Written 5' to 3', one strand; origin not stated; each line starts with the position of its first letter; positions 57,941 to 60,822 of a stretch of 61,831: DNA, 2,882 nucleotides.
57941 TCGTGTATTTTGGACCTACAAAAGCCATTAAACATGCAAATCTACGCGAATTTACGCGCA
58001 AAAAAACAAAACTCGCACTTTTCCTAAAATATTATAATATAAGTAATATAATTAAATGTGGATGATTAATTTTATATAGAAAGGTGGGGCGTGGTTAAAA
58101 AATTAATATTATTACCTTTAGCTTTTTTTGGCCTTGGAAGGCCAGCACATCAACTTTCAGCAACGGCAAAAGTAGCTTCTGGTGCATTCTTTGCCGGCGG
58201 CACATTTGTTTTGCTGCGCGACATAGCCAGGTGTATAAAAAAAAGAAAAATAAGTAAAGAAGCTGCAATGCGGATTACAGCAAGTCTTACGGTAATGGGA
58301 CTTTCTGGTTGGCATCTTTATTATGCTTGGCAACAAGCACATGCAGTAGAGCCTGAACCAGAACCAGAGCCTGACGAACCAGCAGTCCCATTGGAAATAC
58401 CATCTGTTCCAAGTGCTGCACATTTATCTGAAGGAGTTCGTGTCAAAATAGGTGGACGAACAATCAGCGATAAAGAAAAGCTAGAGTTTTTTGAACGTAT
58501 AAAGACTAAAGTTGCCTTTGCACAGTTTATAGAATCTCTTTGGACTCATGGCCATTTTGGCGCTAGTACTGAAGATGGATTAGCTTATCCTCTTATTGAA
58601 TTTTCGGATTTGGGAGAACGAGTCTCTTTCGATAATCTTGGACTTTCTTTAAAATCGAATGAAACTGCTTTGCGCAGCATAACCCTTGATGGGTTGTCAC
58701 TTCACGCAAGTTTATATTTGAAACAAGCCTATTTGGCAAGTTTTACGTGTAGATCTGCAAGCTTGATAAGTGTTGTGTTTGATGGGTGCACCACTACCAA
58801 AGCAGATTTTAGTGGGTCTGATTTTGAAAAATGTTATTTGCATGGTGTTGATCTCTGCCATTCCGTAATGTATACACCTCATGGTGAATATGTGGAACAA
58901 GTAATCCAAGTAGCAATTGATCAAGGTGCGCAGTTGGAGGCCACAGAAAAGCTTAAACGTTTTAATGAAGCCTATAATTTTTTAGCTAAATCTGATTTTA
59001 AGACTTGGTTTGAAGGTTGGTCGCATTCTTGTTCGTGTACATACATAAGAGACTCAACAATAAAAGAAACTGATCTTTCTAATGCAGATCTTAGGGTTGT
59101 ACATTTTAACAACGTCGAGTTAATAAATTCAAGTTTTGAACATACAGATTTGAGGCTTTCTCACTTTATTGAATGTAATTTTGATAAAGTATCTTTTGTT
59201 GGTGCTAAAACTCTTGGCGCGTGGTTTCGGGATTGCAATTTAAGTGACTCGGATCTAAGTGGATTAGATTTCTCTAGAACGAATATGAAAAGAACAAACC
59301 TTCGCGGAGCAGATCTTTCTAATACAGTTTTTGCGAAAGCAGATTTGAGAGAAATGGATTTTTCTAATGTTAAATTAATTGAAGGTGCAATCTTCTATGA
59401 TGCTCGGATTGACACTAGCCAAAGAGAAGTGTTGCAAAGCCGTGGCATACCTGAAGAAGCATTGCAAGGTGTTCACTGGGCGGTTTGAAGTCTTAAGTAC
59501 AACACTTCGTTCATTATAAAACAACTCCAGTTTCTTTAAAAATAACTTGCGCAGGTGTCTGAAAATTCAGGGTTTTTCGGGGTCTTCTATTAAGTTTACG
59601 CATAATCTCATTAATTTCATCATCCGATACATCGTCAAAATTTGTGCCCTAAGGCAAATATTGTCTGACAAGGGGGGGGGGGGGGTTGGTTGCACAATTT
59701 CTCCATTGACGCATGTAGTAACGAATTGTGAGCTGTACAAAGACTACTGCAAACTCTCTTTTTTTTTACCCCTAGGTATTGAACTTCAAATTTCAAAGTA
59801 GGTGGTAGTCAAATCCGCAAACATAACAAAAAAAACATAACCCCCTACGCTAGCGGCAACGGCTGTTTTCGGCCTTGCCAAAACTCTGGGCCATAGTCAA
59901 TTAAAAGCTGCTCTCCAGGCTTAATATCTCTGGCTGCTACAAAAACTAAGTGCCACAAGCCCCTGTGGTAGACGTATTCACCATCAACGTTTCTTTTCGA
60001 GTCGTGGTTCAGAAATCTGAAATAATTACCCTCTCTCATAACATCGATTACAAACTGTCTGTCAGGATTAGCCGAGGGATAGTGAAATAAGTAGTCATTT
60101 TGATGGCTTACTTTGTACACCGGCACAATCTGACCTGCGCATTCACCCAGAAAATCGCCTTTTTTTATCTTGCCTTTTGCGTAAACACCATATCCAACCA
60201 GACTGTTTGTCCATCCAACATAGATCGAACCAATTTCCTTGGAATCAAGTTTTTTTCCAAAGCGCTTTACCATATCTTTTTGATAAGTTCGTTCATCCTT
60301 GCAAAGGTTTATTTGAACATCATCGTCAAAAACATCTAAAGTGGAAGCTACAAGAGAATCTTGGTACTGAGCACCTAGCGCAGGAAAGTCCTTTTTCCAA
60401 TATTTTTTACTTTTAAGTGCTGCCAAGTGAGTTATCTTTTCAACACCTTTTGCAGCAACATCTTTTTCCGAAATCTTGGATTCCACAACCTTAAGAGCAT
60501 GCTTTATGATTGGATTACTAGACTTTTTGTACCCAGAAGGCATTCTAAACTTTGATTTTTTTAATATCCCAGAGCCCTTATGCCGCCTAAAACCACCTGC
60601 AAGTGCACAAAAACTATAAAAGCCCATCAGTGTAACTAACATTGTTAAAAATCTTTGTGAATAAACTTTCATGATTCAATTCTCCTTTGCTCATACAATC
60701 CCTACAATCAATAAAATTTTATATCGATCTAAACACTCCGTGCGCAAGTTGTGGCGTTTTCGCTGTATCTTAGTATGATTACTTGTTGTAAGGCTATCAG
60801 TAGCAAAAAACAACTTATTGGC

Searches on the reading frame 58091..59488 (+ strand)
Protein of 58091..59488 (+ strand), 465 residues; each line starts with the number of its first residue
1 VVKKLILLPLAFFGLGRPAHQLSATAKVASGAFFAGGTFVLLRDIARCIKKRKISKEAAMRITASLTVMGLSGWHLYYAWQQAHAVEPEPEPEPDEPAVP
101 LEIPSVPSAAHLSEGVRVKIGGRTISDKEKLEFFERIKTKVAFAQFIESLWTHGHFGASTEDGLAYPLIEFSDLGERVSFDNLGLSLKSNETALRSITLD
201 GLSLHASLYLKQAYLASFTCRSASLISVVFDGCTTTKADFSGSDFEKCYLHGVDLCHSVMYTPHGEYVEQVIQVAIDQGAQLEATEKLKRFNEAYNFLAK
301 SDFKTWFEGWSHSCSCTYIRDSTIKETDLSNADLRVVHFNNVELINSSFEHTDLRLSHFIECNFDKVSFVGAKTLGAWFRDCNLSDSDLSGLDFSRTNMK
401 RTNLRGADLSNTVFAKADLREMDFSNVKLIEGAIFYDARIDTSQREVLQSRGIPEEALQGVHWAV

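Call 4: search_protein_families(library=pfam, proteins=[window:58091-59488:+], max_evalue=0.01)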
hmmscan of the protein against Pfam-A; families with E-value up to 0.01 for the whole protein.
window:58091-59488:+ (465 aa): 4 families
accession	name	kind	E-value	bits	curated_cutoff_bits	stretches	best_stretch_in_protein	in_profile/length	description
PF00805.28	Pentapeptide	-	3e-27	94.2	20.2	6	393-429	2-38/40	Pentapeptide repeats (8 copies)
PF13599.13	Pentapeptide_4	-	2.9e-23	82.2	38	3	333-408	2-77/78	Pentapeptide repeat region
PF13576.12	Pentapeptide_3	-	1e-13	51.7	27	1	359-402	1-47/48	Pentapeptide repeats (9 copies)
PF23894.2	LD_SV2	-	7e-06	26.7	29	1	340-409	23-87/92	SV2A/B/C luminal domain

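Call 17: find_homologous_proteins(query=window:58091-59488:+, max_evalue=0.00001)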
Query window:58091-59488:+ (465 aa): 290 proteins with E <= 0.00001 among 8000 candidates; the best 120 are listed.
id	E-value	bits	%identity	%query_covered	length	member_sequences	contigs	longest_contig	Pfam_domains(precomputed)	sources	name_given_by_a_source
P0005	0.0e+0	1059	100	100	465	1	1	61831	PF13576.13,PF13599.14,PF00805.29,PF23894.3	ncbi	ncbi:pentapeptide repeat-containing protein [Candidatus Dependentiae bacterium]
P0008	6.2e-17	80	26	52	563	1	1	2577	PF13576.13,PF13599.14,PF00805.29,PF25296.2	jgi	jgi:uncharacterized protein YjbI with pentapeptide repeats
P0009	4.2e-16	77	23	58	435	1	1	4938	PF13576.13,PF13599.14,PF00805.29,PF25296.2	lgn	-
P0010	5.7e-16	77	35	27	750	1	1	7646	PF13576.13,PF13599.14,PF00805.29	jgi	jgi:uncharacterized protein YjbI with pentapeptide repeats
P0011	2.1e-15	75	28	51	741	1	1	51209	PF13576.13,PF13599.14,PF00805.29,PF25296.2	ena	-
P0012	1.4e-14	72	28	29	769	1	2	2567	PF13576.13,PF13599.14,PF00805.29,PF23894.3,PF25296.2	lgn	-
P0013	2.9e-14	71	28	48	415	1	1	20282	PF13576.13,PF13599.14,PF00805.29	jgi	jgi:uncharacterized protein YjbI with pentapeptide repeats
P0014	3.2e-14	71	28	61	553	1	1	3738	PF13576.13,PF13599.14,PF00805.29,PF25296.2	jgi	jgi:uncharacterized protein YjbI with pentapeptide repeats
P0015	3.9e-14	71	38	20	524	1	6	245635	PF13576.13,PF13599.14,PF00805.29,PF23894.3,PF25296.2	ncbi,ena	-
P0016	5.9e-14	70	25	48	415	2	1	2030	PF13576.13,PF13599.14,PF00805.29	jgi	-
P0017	9.1e-14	69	30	29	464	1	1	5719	PF13576.13,PF13599.14,PF00805.29,PF23894.3,PF25296.2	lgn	-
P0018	1.3e-13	69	29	25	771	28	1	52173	PF13576.13,PF27138.1,PF27130.1,PF13599.14,PF00805.29,PF25296.2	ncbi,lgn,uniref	ncbi:MAG: pentapeptide repeat-containing protein [Coleofasciculus sp. B1-GNL1-01]|uniref:pentapeptid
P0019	2.2e-13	68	32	32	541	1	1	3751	PF13576.13,PF13599.14,PF00805.29,PF07885.23,PF25296.2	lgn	-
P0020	2.2e-13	68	26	52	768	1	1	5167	PF13576.13,PF27138.1,PF27130.1,PF13599.14,PF00805.29,PF25296.2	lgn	-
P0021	2.3e-13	68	27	37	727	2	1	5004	PF13576.13,PF13599.14,PF00805.29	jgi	jgi:uncharacterized protein YjbI with pentapeptide repeats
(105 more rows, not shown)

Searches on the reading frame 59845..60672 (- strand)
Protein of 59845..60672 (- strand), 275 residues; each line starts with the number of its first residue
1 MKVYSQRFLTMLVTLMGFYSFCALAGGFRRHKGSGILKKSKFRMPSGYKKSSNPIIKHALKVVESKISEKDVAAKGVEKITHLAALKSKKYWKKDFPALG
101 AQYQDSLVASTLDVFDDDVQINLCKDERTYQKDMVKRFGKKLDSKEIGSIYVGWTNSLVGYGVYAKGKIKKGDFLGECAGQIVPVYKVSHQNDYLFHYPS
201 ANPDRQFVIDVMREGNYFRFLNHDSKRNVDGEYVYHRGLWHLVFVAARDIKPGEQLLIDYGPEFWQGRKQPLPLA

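Call 18: search_protein_families(library=pfam, proteins=[window:59845-60672:-], max_evalue=0.01)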
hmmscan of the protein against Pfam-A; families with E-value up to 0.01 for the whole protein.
window:59845-60672:- (275 aa): 2 families
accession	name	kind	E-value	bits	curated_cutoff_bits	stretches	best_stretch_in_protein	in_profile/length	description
PF00856.33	SET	-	4.5e-19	69.3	22.4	1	160-261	1-105/105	SET domain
PF21549.2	PRDM2_PR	-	0.00042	20.5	27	1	160-267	12-119/123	PR domain zinc finger protein 2, PR domain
